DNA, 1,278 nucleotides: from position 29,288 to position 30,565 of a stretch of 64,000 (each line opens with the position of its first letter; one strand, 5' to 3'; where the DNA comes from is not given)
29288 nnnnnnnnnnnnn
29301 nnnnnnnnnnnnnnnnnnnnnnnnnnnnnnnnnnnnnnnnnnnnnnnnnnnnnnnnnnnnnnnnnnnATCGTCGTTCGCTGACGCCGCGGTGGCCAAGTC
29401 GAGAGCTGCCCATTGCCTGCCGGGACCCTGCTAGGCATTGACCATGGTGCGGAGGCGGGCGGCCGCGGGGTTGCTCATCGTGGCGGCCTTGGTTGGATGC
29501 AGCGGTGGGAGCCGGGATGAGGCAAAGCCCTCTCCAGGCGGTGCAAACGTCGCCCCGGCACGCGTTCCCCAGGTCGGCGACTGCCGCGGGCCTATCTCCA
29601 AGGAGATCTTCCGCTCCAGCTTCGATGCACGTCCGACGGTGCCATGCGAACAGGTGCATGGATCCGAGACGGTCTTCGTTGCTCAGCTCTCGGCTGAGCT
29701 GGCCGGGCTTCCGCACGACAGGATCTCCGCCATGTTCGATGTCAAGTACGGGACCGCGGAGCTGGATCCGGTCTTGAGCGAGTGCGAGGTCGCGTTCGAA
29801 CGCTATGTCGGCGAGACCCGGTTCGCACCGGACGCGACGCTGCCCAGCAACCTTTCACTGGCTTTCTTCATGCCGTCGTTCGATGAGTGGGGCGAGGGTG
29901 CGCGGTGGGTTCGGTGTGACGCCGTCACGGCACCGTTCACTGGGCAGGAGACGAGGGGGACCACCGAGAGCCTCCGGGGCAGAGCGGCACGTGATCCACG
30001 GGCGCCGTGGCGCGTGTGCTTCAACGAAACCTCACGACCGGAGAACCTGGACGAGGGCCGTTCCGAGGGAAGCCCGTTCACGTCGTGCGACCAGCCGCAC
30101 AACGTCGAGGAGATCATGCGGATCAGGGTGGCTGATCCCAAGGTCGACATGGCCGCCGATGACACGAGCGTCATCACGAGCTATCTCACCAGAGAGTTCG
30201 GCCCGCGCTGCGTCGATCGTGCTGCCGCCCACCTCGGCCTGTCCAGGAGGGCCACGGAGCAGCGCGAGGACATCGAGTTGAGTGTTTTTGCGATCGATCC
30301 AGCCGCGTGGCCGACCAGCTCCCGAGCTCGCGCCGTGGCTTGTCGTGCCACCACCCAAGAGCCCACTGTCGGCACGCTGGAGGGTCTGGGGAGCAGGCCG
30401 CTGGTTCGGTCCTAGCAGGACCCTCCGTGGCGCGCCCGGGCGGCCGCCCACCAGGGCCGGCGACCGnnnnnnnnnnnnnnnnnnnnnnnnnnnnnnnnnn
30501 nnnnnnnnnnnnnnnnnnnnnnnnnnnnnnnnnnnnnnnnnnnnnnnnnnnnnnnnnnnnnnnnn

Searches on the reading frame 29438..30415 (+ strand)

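Call 65: search_protein_families(library=pfam, proteins=[window:29438-30415:+], max_evalue=0.0001)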
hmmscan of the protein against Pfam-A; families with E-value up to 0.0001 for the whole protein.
window:29438-30415:+ (325 aa): 1 family
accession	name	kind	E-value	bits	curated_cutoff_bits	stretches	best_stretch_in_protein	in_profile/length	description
PF13845.11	Septum_form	-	6.7e-14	52.4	25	1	66-295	17-222/227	Septum formation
